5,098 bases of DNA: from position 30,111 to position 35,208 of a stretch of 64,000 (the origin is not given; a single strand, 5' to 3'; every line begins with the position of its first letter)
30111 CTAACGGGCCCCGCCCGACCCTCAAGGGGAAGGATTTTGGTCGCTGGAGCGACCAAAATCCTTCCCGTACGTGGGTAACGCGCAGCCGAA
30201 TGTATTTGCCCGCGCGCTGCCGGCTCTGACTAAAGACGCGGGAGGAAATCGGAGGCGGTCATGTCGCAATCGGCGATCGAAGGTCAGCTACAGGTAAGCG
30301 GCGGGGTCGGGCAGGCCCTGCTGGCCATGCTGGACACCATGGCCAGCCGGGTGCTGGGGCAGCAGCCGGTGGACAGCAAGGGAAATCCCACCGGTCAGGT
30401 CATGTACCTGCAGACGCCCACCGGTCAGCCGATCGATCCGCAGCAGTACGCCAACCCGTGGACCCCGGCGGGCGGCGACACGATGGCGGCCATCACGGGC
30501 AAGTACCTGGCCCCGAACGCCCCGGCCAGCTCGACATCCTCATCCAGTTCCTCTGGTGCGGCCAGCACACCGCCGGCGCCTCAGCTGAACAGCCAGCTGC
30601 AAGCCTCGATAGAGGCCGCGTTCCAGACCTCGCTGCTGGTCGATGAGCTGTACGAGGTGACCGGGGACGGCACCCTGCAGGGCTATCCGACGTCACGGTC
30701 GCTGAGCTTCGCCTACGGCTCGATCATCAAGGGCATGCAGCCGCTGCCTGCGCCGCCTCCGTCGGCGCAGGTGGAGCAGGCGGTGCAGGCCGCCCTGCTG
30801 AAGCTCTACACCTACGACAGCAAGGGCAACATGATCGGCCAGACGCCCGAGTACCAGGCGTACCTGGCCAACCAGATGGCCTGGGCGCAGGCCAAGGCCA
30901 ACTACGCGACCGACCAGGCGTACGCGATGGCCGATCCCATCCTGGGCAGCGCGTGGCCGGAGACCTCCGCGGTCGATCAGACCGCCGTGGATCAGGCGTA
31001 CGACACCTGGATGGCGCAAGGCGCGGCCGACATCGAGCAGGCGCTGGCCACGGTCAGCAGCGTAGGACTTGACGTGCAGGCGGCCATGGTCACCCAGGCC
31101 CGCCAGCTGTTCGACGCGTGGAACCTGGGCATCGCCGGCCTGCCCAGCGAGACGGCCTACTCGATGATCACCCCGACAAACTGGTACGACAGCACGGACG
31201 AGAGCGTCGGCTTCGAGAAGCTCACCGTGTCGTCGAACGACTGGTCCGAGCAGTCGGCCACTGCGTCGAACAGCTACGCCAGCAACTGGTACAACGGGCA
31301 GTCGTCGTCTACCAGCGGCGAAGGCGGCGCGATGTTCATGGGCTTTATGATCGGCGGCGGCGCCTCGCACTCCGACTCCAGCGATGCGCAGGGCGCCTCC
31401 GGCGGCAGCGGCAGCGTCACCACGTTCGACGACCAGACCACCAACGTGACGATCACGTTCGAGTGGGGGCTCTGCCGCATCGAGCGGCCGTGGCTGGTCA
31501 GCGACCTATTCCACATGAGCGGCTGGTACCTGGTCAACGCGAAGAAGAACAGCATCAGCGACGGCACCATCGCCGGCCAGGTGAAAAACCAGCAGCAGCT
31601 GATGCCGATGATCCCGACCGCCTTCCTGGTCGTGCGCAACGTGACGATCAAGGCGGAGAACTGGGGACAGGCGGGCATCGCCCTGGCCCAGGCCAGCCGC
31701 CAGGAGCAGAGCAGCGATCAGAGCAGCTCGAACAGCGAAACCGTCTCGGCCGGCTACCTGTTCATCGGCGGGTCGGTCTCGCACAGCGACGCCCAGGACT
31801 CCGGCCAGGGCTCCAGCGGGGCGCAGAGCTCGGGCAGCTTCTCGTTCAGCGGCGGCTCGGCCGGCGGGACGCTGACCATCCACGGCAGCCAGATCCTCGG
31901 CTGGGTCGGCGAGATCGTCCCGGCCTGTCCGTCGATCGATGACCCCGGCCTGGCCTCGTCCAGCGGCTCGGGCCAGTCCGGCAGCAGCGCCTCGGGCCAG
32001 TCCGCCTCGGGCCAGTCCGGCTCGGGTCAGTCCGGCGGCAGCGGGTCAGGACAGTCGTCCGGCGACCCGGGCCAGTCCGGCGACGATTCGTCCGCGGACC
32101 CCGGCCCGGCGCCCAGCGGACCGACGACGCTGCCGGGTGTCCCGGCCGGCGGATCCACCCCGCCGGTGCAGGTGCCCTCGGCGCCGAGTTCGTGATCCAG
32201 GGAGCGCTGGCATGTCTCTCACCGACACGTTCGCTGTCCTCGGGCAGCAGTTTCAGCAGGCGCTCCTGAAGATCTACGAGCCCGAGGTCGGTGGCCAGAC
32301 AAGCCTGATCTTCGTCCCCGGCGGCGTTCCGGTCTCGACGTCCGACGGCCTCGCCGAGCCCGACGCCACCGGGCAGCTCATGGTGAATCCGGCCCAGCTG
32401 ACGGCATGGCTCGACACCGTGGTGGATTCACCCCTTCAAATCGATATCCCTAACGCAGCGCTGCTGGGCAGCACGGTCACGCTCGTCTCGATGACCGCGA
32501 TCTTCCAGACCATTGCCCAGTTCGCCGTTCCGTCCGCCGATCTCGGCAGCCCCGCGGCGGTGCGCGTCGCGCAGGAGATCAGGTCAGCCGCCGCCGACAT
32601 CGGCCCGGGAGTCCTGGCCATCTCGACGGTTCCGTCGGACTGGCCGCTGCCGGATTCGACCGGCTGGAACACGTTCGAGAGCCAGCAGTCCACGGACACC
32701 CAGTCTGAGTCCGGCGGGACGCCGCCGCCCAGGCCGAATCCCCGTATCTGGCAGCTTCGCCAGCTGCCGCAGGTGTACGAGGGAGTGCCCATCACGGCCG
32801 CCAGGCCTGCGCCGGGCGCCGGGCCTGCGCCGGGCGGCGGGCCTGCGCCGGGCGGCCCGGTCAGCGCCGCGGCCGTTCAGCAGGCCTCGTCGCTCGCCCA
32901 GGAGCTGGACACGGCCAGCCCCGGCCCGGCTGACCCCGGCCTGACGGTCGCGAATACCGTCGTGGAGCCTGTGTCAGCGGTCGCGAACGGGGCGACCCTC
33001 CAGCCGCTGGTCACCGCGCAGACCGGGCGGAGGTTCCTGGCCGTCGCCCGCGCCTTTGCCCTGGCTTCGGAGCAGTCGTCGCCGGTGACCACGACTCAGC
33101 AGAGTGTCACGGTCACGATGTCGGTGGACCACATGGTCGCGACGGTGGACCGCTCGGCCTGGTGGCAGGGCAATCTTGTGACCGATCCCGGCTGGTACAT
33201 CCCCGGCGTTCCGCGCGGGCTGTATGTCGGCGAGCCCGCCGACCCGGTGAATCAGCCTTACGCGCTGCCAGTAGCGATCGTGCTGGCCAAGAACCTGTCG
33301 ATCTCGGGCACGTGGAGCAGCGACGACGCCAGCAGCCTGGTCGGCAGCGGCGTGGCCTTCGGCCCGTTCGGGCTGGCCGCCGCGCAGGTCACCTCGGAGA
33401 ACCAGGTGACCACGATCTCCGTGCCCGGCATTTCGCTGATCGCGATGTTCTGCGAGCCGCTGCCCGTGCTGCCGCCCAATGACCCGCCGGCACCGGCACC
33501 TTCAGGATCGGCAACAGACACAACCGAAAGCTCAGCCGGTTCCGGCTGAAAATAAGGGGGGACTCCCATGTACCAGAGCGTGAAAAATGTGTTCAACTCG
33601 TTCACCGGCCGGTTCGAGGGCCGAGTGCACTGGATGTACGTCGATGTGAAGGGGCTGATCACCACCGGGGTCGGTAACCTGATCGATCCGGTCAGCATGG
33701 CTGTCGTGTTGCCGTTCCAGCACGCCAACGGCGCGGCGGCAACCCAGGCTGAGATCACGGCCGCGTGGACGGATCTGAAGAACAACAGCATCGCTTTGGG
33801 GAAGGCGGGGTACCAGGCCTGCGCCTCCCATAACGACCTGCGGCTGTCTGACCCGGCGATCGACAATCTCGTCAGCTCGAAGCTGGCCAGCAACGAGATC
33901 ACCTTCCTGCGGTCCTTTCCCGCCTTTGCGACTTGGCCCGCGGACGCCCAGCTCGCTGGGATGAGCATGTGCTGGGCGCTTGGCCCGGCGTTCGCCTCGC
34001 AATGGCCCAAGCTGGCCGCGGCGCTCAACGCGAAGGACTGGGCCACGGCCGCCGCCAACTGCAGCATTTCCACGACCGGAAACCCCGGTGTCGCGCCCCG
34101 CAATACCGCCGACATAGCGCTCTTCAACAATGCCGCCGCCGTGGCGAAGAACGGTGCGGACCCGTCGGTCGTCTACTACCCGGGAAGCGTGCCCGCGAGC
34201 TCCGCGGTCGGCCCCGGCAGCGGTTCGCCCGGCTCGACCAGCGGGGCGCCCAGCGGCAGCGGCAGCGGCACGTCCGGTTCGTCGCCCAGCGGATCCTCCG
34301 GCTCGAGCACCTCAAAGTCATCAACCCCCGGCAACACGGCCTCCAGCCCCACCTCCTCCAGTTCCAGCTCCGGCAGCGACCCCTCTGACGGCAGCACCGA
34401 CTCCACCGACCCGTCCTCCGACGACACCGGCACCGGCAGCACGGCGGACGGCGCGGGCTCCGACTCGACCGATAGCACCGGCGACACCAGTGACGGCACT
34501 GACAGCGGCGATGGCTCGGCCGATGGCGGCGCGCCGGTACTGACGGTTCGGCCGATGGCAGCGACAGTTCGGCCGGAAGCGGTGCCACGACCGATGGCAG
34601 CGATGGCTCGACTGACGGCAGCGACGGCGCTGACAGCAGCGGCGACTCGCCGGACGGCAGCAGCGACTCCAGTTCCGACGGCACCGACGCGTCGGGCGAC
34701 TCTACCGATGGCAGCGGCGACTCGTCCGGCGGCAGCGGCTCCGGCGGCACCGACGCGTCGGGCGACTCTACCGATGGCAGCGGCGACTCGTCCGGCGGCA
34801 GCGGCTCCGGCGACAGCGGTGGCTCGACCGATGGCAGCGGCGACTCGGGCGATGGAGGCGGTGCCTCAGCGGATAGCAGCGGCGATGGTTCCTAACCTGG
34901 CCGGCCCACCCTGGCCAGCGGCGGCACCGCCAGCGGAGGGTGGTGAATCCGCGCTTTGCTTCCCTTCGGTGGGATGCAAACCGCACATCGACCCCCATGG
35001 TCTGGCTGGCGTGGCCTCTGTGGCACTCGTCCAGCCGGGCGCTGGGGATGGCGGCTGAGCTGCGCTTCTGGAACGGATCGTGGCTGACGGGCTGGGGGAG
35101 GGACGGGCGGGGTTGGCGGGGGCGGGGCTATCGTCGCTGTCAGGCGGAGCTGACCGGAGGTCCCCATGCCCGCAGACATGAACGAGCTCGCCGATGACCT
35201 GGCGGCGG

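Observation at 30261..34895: Three-gene operon: two paralogous unknown proteins plus a leaderless T4-lysozyme-like protein (candidate undescribed lytic/toxin module)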

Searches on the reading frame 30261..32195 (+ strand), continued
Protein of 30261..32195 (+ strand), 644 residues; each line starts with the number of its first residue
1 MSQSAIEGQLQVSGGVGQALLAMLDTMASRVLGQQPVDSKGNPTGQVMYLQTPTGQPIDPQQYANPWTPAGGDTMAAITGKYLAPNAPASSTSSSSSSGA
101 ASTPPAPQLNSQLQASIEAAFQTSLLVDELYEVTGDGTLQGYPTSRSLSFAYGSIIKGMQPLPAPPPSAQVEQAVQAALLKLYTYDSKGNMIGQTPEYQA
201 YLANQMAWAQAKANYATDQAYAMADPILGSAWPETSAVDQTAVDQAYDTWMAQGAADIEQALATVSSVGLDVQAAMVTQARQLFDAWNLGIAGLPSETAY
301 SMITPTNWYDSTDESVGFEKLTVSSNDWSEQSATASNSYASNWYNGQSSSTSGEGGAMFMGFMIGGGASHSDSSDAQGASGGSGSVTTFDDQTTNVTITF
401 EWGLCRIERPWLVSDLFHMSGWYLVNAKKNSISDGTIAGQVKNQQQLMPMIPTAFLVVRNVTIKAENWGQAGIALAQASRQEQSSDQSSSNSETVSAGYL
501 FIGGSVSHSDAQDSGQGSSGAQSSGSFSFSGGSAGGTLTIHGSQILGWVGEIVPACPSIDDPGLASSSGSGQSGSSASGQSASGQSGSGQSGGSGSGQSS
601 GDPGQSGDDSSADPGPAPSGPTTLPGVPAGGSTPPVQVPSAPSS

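Call 101: find_encoding_contigs(protein=P0108, flank=6000, max_places=1)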
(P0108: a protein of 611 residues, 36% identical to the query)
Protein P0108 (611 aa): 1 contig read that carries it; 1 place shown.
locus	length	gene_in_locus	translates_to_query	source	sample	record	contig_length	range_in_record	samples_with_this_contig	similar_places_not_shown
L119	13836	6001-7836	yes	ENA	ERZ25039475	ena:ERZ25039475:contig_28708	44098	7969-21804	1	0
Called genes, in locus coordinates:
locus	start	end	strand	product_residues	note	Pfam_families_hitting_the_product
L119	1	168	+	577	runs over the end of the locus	PF03477:ATP-cone, PF00692:dUTPase, PF22769:DCD, PF02558:ApbA, PF08546:ApbA_C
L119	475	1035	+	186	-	PF06778:Chlor_dismutase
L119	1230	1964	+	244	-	PF01844:HNH (faint)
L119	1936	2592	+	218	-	-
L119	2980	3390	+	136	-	PF00171:Aldedh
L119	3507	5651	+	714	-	PF03704:BTAD, PF13191:AAA_16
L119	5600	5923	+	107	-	-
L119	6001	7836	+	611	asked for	-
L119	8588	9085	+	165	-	-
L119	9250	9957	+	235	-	-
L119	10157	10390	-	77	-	-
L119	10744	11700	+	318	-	PF00067:p450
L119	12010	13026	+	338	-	PF00258:Flavodoxin_1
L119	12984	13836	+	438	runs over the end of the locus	PF00667:FAD_binding_1, PF00175:NAD_binding_1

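Call 107: search_protein_families(library=pfam, proteins=[L022:140-2362:+, L022:2392-3501:+, L117:9325-10230:+, L117:10227-10829:+, L116:9476-9997:+, L117:5065-5871:+, L116:4803-5618:-], max_evalue=0.05)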
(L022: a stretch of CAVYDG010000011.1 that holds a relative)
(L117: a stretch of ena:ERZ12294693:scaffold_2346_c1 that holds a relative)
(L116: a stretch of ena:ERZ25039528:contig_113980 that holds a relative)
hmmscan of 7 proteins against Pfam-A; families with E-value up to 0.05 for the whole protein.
L022:140-2362:+ (740 aa): 0 families

L022:2392-3501:+ (369 aa): 0 families

L117:9325-10230:+ (301 aa): 0 families

L117:10227-10829:+ (200 aa): 1 family
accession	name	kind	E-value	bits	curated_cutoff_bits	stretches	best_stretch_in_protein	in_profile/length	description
PF16754.10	Pesticin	-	2.2e-42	145.1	25.8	1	13-167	2-155/156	Bacterial toxin homologue of phage lysozyme, C-term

L116:9476-9997:+ (173 aa): 0 families

L117:5065-5871:+ (268 aa): 0 families

L116:4803-5618:- (271 aa): 3 families
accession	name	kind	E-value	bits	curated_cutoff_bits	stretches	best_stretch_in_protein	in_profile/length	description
PF01471.23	PG_binding_1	-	6e-17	62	23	1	208-262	2-57/57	Putative peptidoglycan binding domain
PF00182.24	Glyco_hydro_19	-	5.3e-10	39.9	25.5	1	40-147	42-162/232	Chitinase class I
PF09374.15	PG_binding_3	-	2e-06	28.4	24.6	1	210-241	2-34/76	Predicted Peptidoglycan domain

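Call 117: search_solved_structures(query=L031:6190-6969:+, max_evalue=10, show_alignments=1)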
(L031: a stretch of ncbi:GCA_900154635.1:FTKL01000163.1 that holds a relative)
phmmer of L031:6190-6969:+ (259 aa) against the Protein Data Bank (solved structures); distinct sequences matched with E-value up to 10: 0.

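Call 118: search_solved_structures(query=L117:9325-10230:+, max_evalue=10)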
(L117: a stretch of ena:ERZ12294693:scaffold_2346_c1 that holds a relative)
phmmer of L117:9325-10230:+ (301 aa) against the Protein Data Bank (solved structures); distinct sequences matched with E-value up to 10: 0.

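Call 119: search_solved_structures(query=L013:7208-7663:+, max_evalue=10)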
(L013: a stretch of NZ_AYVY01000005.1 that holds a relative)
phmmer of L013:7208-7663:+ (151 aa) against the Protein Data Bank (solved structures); distinct sequences matched with E-value up to 10: 0.

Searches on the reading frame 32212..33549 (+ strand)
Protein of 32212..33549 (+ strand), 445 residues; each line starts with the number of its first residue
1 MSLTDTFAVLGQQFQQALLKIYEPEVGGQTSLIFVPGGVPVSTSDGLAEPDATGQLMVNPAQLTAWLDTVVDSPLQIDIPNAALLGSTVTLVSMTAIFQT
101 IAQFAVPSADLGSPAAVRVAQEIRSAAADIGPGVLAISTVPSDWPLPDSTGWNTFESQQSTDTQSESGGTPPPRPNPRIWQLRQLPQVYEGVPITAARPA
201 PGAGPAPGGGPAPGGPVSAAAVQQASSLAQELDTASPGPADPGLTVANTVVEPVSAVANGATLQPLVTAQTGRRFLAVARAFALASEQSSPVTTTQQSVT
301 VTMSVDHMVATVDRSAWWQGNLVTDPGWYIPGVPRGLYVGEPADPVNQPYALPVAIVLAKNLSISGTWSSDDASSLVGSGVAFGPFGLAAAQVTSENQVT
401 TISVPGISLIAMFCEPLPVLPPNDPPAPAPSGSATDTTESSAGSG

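Call 3: search_protein_families(library=pfam, proteins=[window:32212-33549:+], max_evalue=1)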
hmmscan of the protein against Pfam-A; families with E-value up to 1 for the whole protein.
window:32212-33549:+ (445 aa): 0 families

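Call 4: search_protein_families(library=ncbifam, proteins=[window:32212-33549:+], max_evalue=1)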
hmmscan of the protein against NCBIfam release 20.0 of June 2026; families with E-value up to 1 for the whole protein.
window:32212-33549:+ (445 aa): 0 families

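Call 12: search_solved_structures(query=window:32212-33549:+, max_evalue=10)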
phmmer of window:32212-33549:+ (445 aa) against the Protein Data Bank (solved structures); distinct sequences matched with E-value up to 10: 1.
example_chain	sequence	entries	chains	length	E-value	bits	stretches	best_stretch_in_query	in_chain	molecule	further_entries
4beh_A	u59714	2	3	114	0.27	13.4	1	194-229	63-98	60S ACIDIC RIBOSOMAL PROTEIN P1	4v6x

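Call 21: find_homologous_proteins(query=window:32212-33549:+, max_evalue=0.001)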
Query window:32212-33549:+ (445 aa): 9 proteins with E <= 0.001 among 8000 candidates.
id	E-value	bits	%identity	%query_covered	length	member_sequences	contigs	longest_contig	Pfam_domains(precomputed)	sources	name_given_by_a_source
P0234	2.4e-154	533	65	96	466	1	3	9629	-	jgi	jgi:hypothetical protein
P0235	9.4e-151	521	62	96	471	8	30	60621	-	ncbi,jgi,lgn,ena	jgi:hypothetical protein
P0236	2.7e-148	513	63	96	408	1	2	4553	-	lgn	-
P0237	8.0e-142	491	57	95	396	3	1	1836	-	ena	-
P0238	1.2e-117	412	53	95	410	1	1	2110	-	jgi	jgi:hypothetical protein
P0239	3.0e-116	407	52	95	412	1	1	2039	-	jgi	jgi:hypothetical protein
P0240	3.6e-114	400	51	95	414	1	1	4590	-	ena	-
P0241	6.0e-96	340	46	96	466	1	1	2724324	-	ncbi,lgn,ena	-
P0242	6.5e-32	129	27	93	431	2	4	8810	-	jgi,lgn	jgi:hypothetical protein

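Call 37: search_protein_families(library=padloc, proteins=[window:32212-33549:+], max_evalue=1)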
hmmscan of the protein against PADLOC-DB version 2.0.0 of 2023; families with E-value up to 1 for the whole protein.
window:32212-33549:+ (445 aa): 0 families

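Call 38: search_protein_families(library=phrogs, proteins=[window:32212-33549:+], max_evalue=1)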
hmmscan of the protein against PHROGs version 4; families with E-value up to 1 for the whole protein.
window:32212-33549:+ (445 aa): 1 family
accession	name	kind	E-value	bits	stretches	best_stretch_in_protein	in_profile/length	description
phrog_16415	-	unknown function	0.18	13.1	1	249-381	10-136/147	-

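Call 94: search_solved_structures(query=A3, max_evalue=10)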
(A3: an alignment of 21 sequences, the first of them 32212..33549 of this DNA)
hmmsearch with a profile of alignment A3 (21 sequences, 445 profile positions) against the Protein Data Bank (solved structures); distinct sequences matched with E-value up to 10: 2.
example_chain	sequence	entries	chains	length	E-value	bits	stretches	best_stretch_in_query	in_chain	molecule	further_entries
3gri_A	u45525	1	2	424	1.1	11.5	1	63-102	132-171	Dihydroorotase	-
7aoi_BB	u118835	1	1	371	9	8.5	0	186-272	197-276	mL68,mL68,mL68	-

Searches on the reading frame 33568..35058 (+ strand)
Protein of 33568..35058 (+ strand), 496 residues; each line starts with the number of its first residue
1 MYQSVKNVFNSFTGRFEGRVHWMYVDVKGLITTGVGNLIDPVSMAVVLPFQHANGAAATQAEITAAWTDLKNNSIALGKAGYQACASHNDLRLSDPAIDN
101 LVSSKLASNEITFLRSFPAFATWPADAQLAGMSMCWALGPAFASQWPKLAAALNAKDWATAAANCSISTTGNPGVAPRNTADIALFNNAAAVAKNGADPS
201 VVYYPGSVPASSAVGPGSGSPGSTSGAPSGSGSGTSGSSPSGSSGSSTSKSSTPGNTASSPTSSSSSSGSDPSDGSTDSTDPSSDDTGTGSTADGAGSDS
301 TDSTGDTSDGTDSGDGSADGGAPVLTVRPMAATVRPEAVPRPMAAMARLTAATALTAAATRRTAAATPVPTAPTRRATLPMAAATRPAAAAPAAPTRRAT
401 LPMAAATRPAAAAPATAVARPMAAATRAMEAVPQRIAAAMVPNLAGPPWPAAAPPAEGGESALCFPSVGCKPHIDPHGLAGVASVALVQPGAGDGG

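Call 3: search_protein_families(library=pfam, proteins=[window:33568-35058:+], max_evalue=1)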
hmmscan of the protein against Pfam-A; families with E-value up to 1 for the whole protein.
window:33568-35058:+ (496 aa): 1 family
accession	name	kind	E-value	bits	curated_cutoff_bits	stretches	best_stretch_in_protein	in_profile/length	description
PF00959.24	Phage_lysozyme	-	0.11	13.3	22.3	0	15-63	2-48/125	Phage lysozyme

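Call 4: search_protein_families(library=ncbifam, proteins=[window:33568-35058:+], max_evalue=1)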
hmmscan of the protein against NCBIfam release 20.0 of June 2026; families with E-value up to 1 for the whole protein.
window:33568-35058:+ (496 aa): 0 families
